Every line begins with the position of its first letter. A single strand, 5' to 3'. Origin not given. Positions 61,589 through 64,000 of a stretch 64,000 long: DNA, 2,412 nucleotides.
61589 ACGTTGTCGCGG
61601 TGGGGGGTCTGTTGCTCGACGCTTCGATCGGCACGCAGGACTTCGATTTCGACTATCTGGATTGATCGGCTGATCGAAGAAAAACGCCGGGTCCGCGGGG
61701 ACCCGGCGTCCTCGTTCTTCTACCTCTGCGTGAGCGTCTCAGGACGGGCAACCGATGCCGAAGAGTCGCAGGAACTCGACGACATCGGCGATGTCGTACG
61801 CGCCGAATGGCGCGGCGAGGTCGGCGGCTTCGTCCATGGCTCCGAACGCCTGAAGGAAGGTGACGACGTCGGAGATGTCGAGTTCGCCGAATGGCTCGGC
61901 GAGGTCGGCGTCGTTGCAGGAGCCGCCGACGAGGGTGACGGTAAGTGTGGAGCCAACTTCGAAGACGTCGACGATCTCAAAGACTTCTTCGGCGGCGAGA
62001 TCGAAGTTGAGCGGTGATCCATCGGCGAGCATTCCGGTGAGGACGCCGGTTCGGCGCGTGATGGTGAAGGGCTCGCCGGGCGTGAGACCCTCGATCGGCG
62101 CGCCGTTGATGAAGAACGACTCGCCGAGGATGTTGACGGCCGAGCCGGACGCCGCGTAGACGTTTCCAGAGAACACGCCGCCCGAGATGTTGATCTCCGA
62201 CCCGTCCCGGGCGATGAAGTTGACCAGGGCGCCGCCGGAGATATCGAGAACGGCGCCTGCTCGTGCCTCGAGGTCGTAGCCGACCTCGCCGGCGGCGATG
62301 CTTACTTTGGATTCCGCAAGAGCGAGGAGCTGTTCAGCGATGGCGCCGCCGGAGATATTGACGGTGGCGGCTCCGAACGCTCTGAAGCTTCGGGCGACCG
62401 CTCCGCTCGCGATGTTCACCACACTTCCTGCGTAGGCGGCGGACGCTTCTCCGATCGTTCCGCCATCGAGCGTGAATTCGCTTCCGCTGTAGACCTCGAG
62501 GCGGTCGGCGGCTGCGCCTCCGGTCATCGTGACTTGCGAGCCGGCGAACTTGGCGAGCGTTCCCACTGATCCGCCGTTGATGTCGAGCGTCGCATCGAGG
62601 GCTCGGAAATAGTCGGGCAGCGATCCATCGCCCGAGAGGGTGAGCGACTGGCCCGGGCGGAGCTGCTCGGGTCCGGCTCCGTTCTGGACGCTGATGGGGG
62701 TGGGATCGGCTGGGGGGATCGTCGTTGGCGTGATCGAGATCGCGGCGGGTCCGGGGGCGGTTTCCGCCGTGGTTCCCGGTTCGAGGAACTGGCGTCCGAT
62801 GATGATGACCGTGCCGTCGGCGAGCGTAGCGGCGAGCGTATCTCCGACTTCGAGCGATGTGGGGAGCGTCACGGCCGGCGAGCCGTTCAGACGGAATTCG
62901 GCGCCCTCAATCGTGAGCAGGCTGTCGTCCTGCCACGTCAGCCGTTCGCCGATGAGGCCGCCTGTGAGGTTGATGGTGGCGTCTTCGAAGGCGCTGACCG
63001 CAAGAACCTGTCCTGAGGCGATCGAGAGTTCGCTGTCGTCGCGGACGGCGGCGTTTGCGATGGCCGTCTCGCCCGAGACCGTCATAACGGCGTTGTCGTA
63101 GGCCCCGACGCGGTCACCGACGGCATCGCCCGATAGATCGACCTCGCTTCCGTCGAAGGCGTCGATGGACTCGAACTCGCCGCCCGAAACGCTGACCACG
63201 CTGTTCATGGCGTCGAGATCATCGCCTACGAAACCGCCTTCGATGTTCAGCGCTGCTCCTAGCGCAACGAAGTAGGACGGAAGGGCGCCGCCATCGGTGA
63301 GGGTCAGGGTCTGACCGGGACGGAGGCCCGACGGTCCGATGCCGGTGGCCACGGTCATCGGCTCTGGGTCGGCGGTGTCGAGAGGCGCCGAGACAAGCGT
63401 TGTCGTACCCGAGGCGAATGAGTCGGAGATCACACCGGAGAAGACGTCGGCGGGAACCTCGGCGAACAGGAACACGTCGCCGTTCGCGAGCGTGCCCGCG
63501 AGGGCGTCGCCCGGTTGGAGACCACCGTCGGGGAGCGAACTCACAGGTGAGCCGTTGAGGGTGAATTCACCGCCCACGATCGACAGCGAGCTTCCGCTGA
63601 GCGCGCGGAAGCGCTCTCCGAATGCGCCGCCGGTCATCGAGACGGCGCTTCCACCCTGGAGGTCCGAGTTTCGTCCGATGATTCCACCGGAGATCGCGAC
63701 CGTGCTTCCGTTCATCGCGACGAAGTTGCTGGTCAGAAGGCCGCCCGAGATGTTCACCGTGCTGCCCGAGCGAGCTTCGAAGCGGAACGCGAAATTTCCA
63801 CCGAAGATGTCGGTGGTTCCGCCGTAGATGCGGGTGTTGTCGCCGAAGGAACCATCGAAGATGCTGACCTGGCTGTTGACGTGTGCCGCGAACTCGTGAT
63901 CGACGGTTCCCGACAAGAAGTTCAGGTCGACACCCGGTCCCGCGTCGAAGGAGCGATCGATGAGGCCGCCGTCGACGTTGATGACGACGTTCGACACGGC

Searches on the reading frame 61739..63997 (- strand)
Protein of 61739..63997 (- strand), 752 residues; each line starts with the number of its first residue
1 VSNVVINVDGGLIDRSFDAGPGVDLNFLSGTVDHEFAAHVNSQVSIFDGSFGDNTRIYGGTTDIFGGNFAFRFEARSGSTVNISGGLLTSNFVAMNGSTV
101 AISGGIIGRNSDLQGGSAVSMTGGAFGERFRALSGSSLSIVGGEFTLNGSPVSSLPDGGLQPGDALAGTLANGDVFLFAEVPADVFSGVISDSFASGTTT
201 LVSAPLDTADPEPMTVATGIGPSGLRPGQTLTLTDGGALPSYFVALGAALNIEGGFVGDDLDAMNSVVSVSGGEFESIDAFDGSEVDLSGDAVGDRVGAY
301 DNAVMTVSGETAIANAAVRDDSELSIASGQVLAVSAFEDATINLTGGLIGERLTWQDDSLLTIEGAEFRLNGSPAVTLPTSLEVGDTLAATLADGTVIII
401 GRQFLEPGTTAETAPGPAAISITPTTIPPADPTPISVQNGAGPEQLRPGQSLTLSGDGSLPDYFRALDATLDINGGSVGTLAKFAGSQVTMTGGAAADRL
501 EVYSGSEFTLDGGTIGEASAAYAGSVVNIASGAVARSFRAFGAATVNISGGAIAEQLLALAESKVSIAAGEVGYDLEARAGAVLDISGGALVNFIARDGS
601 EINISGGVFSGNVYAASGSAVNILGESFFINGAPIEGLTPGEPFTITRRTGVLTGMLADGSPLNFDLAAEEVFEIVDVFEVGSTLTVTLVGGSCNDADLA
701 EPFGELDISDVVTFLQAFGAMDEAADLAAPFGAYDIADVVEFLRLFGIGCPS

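Call 3: search_protein_families(library=ncbifam, proteins=[window:61739-63997:-], max_evalue=0.01)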
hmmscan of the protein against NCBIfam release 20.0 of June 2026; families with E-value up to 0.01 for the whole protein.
window:61739-63997:- (752 aa): 1 family
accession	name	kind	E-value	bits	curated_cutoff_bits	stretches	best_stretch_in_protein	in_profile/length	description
NF041540.1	dockerin_GC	domain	3.2e-09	37.1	29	1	696-750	2-67/67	GC-type dockerin domain-anchored protein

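Call 4: search_protein_families(library=pfam, proteins=[window:61739-63997:-], max_evalue=0.01)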
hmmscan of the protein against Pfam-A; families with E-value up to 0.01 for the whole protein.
window:61739-63997:- (752 aa): 0 families

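Call 59: search_protein_families(library=pfam, proteins=[window:61919-63997:-], max_evalue=1)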
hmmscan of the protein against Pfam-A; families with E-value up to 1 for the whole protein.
window:61919-63997:- (693 aa): 0 families

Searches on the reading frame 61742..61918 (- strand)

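Call 13: search_protein_families(library=pfam, proteins=[window:61742-61918:-], max_evalue=10)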
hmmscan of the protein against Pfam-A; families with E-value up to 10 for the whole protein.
seq(59 aa): 3 families
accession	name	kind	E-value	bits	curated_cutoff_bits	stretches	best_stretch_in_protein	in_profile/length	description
PF09597.18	SAM_Ribosomal_mS41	-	0.16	12.6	23.7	0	14-26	9-21/68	Small ribosomal subunit protein mS41 SAM domain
PF15182.11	OTOS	-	0.22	11.9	27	1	9-45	21-58/69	Otospiralin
PF12149.13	HSV_VP16_C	-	0.3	11.7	27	1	36-53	3-19/30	Herpes simplex virus virion protein 16 C terminal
